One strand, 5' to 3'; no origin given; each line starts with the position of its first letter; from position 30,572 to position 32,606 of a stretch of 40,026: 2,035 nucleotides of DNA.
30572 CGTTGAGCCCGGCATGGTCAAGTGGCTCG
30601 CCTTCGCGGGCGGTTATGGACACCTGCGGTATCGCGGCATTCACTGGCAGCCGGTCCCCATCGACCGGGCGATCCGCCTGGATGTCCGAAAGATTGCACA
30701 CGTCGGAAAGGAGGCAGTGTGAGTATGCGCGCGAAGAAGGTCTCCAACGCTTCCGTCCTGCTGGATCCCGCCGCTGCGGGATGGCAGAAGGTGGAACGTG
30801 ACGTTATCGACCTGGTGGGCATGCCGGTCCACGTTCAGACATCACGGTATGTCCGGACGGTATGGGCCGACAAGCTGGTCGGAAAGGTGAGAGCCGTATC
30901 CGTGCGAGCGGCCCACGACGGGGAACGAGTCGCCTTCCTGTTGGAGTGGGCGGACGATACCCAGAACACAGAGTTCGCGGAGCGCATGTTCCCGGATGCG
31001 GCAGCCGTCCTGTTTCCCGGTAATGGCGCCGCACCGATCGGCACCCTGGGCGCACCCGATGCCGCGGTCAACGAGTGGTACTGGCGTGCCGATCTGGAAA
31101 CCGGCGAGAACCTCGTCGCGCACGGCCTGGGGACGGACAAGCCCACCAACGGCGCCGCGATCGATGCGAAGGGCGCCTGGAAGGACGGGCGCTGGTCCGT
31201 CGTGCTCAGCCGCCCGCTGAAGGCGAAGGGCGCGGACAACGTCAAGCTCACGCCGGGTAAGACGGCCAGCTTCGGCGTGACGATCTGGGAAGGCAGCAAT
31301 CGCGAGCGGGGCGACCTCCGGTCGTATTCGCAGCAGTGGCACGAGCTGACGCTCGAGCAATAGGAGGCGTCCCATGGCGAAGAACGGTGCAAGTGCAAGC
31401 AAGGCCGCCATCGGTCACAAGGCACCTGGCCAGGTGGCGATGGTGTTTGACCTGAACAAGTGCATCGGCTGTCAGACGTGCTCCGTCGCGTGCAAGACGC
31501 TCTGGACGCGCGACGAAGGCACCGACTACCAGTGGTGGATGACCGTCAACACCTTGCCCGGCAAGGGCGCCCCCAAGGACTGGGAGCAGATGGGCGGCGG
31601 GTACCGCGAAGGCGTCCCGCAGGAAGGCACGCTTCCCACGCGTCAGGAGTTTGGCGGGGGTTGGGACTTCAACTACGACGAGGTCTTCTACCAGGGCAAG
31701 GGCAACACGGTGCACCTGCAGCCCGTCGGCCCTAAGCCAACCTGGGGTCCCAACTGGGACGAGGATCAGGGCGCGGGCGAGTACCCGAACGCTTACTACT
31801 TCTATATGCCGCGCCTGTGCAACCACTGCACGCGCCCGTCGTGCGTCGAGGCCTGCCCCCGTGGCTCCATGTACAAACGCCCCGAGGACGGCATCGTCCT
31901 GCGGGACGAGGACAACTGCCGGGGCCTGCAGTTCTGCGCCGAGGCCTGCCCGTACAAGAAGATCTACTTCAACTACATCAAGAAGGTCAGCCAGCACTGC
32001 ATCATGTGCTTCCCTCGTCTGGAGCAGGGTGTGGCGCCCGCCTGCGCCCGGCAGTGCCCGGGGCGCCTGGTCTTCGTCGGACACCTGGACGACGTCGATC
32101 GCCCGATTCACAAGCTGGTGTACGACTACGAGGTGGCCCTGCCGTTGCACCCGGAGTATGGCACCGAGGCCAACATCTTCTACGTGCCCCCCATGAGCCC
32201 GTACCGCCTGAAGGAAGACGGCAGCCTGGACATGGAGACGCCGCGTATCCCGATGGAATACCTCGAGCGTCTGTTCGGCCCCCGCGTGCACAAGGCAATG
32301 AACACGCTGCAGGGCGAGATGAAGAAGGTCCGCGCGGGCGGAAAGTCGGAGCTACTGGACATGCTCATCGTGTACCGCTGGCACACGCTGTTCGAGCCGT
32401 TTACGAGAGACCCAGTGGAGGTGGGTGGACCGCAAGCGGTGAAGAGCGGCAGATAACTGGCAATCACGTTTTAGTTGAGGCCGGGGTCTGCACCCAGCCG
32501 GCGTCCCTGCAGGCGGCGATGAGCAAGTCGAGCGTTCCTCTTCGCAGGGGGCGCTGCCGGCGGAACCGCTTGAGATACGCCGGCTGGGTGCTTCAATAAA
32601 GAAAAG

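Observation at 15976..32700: Only one of five alpha subunits has a twin-arginine signal, and both EB_dh gamma subunits lack signal peptides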

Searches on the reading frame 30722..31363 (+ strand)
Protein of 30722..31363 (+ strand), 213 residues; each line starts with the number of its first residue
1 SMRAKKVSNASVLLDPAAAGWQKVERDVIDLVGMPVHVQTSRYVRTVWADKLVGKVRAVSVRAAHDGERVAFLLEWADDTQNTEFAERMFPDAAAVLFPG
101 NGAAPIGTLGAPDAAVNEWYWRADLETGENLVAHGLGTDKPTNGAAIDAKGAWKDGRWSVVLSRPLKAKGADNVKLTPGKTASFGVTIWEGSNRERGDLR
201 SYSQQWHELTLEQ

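Call 4: search_protein_families(library=pfam, proteins=[window:30722-31363:+])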
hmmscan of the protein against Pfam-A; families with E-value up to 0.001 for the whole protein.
window:30722-31363:+ (213 aa): 1 family
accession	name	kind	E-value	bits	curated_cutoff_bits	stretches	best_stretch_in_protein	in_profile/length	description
PF09459.16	EB_dh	-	1.3e-28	101.1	33.3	2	141-198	176-233/236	Ethylbenzene dehydrogenase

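Call 14: search_solved_structures(query=window:30722-31363:+, max_evalue=0.01, show_alignments=3)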
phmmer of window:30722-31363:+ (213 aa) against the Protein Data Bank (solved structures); distinct sequences matched with E-value up to 0.01: 2.
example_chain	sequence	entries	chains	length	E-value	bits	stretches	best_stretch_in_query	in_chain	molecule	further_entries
2ivf_C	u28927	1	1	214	2.6e-21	79.2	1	2-207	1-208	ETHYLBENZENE DEHYDROGENASE GAMMA-SUBUNIT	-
7b04_C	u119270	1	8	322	8e-18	67.8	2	129-212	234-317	Nitrite oxidoreductase subunit C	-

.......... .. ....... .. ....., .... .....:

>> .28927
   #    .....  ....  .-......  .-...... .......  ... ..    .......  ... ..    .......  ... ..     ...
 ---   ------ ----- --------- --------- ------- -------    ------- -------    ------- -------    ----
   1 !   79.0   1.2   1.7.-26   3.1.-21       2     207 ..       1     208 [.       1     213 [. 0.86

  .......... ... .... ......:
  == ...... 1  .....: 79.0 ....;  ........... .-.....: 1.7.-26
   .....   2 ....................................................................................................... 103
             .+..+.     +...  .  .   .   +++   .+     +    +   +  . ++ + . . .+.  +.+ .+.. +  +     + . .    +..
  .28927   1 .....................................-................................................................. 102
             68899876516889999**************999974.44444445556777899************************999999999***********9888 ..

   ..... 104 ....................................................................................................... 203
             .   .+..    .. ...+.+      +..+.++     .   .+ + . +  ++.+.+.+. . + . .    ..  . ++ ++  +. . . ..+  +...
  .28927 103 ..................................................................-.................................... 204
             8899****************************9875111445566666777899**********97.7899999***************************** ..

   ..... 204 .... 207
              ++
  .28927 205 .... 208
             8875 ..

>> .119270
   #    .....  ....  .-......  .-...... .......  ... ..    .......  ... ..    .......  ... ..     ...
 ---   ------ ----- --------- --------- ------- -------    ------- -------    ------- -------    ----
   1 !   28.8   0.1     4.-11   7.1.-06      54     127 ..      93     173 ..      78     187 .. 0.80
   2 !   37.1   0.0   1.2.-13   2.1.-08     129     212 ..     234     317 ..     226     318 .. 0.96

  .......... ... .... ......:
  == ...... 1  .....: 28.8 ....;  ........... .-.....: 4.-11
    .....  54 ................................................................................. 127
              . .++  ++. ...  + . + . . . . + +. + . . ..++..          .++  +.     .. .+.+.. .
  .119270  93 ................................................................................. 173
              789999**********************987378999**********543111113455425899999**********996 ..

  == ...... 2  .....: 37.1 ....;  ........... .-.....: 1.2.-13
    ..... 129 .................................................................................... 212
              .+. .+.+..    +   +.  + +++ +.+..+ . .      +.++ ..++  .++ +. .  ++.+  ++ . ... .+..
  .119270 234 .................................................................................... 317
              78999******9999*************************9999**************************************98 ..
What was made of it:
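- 30725..31363 (+): gamma-2: EB_dh subunit without a signal peptide. Both haem axial ligands are replaced (Leu/Arg). Calls 4 and 14.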

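Call 26: find_homologous_proteins(query=window:30722-31363:+, max_evalue=0.00001)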
Query window:30722-31363:+ (213 aa): 88 proteins with E <= 0.00001 among 7630 candidates.
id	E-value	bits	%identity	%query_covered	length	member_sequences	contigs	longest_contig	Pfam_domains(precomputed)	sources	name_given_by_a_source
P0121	3.2e-130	450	95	100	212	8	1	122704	PF09459.17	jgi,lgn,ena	-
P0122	4.1e-123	427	89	100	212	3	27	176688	PF09459.17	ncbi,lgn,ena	-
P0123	1.2e-107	376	79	99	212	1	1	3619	PF09459.17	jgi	jgi:complex iron-sulfur molybdoenzyme family reductase subunit gamma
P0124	2.0e-107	376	80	100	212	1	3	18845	PF09459.17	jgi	-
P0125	2.2e-107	375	79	99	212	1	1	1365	PF09459.17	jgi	jgi:complex iron-sulfur molybdoenzyme family reductase subunit gamma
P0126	6.1e-107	374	79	99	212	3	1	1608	PF09459.17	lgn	-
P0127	7.6e-106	370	78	99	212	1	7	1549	PF09459.17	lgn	-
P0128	1.1e-105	370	77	99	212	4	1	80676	PF09459.17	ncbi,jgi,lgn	-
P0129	2.1e-105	369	76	99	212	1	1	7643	PF09459.17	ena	-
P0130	3.1e-105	368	77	99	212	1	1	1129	PF09459.17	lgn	-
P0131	5.0e-105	368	78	100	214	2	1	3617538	PF09459.17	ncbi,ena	-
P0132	7.7e-105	367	78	100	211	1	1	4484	PF09459.17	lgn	-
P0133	1.1e-104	366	78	99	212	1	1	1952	PF09459.17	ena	-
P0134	1.2e-104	366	77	100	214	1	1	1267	PF09459.17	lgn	-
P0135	2.2e-104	366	77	100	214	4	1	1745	PF09459.17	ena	-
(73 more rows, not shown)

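Call 60: search_protein_families(library=ncbifam, proteins=[window:30725-31363:+], max_evalue=1e-10)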
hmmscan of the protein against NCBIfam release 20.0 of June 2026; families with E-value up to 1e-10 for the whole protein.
window:30725-31363:+ (212 aa): 2 families
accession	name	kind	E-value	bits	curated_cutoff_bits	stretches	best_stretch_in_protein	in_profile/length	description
TIGR03477.1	DMSO_red_II_gam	subfamily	3.4e-43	147.4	169.85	1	1-210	1-206/206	DMSO reductase family type II enzyme, heme b subunit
NF042980.1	EthbenzDh_ebdC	equivalog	9.7e-27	93.8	400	1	1-207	1-209/214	ethylbenzene dehydrogenase subunit gamma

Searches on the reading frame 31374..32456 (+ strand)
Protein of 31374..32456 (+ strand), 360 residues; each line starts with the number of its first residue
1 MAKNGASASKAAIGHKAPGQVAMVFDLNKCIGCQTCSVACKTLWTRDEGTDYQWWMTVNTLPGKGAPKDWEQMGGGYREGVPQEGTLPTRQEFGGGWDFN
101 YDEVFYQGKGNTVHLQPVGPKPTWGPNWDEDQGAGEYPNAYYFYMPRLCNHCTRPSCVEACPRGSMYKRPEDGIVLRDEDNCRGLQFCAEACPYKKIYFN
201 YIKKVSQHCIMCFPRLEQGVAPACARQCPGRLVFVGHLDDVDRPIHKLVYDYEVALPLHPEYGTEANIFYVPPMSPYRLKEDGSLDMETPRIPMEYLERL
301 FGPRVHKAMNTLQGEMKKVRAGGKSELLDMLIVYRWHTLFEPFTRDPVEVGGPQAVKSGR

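Call 4: search_protein_families(library=pfam, proteins=[window:31374-32456:+])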
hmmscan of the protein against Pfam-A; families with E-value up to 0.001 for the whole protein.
window:31374-32456:+ (360 aa): 7 families
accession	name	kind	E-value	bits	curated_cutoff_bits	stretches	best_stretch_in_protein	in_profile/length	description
PF13247.11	Fer4_11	-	3.4e-29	101.4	26.2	1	142-236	3-98/100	4Fe-4S dicluster domain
PF12838.12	Fer4_7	-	3.9e-10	40.5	27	1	149-195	2-51/52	4Fe-4S dicluster domain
PF13237.11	Fer4_10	-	1.3e-09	38.2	25.5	1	144-193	4-53/53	4Fe-4S dicluster domain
PF12797.12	Fer4_2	-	1.1e-06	28.6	24.5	1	23-41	3-21/22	4Fe-4S binding domain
PF12837.12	Fer4_6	-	3.5e-06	27.1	25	0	23-41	2-20/24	4Fe-4S binding domain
PF00037.32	Fer4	-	1.7e-05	24.9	21.1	0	24-41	2-19/24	4Fe-4S binding domain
PF13187.11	Fer4_9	-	9.4e-05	22.8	27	0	149-195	2-50/52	4Fe-4S dicluster domain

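Call 45: search_solved_structures(query=window:31374-32456:+, max_evalue=1e-20, show_alignments=1)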
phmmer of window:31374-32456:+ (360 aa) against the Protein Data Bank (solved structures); distinct sequences matched with E-value up to 1e-20: 8.
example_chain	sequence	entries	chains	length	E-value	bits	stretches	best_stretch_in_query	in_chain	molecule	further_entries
2ivf_B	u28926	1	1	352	5.1e-128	430.2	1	15-348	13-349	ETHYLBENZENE DEHYDROGENASE BETA-SUBUNIT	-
4ydd_B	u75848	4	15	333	2.7e-112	378.5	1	16-335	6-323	DMSO reductase family type II enzyme, iron-sulfur subunit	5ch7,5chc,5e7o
1q16_B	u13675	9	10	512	1.6e-62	214.6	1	128-238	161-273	Respiratory nitrate reductase 1 beta chain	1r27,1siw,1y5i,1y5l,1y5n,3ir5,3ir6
1y4z_B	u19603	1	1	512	1.6e-61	211.3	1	128-238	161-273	Respiratory nitrate reductase 1 beta chain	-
3egw_B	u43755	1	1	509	1.6e-61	211.3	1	128-238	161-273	Respiratory nitrate reductase 1 beta chain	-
7b04_A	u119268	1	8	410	5.1e-55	189.9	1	19-275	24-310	Nitrite oxidoreductase subunit B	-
6cz7_B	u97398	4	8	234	4.1e-29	104.6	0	134-201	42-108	4Fe-4S ferredoxin, iron-sulfur binding domain protein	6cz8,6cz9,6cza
2vpw_B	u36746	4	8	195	1.2e-27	99.8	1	128-276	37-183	NRFC PROTEIN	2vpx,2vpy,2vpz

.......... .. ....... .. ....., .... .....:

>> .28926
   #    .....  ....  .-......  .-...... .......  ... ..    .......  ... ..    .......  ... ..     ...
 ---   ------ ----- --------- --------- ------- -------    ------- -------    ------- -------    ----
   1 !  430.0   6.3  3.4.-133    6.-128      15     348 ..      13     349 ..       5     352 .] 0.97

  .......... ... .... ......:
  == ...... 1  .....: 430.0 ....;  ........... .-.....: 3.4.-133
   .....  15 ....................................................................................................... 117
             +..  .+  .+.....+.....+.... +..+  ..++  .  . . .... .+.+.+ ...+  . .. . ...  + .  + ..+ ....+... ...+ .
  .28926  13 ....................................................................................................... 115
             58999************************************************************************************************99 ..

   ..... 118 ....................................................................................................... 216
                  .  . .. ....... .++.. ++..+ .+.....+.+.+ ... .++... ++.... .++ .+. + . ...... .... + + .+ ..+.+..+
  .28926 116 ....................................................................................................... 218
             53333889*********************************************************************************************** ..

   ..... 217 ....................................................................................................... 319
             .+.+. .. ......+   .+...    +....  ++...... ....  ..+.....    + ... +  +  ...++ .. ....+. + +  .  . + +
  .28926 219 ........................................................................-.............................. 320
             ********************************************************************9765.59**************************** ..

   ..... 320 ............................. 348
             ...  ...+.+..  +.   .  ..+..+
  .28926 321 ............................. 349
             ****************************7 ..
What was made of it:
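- Hitchhiking is normal in this family: beta and EbdC-type gamma ride on alpha (calls 14, 45).
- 31374..32456 (+): beta-1: four-cluster Fe-S subunit without a signal. EbdB hit at E 5e-128 (call 45).
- On Type II DMSO reductase family: Beta-1 aligns with EbdB over residues 15-348 (call 45).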

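Call 60: search_protein_families(library=ncbifam, proteins=[window:31374-32456:+], max_evalue=1e-10)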
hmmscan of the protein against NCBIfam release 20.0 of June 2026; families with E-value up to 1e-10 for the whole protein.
window:31374-32456:+ (360 aa): 14 families
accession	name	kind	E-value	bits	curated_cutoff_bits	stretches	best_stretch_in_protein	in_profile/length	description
TIGR03478.1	DMSO_red_II_bet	subfamily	1.5e-145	484.2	480.7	1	20-338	3-319/321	DMSO reductase family type II enzyme, iron-sulfur subunit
NF042979.1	EthbenzDh_ebdB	equivalog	6.8e-132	439.6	740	1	14-348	14-351/354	ethylbenzene dehydrogenase subunit beta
TIGR01660.1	narH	equivalog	8.8e-66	222.3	524.05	2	134-238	168-272/492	nitrate reductase subunit beta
NF041715.1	arsenate_red_ArrB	equivalog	6.6e-36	124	450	1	132-201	40-108/233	arsenate respiratory reductase iron-sulfur subunit ArrB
NF011569.0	PRK14993.1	equivalog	5.4e-35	121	416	1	144-271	95-222/244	tetrathionate reductase subunit TtrB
TIGR02951.1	DMSO_dmsB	equivalog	4.8e-33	114.5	214.1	1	127-241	43-156/161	DMSO/selenate family reductase complex B subunit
TIGR03149.1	cyt_nit_nrfC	equivalog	2.3e-31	108.9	377.6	1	133-272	78-217/225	cytochrome c nitrite reductase Fe-S protein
NF045797.1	DsrO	equivalog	3.2e-31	108.6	200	1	144-271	98-234/235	sulfate reduction electron transfer complex DsrMKJOP subunit DsrO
NF008134.0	PRK10882.1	equivalog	3.2e-26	92.2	263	1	139-241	103-211/329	hydrogenase 2 operon protein HybA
NF045715.1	sulf_resp_HmcB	equivalog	2.4e-20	72.9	420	1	144-241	102-201/307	sulfate respiration complex iron-sulfur protein HmcB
TIGR01582.1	FDH-beta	equivalog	2.5e-20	72.7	334.7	1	147-251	91-195/283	formate dehydrogenase subunit beta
NF041782.1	mnquin_red_QrcC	equivalog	2.8e-20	73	400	0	136-204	52-123/239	menaquinone reductase iron-sulfur cluster-binding subunit QrcC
NF038355.1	FDH3_beta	equivalog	2e-14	54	240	0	149-202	54-106/180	formate dehydrogenase FDH3 subunit beta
NF007382.0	PRK09898.1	equivalog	2.6e-13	50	213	1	133-213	109-187/208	ferredoxin-like protein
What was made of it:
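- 31374..32456 (+): TIGR03478 at 484 bits, above the cut-off of 480.7 (call 60).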
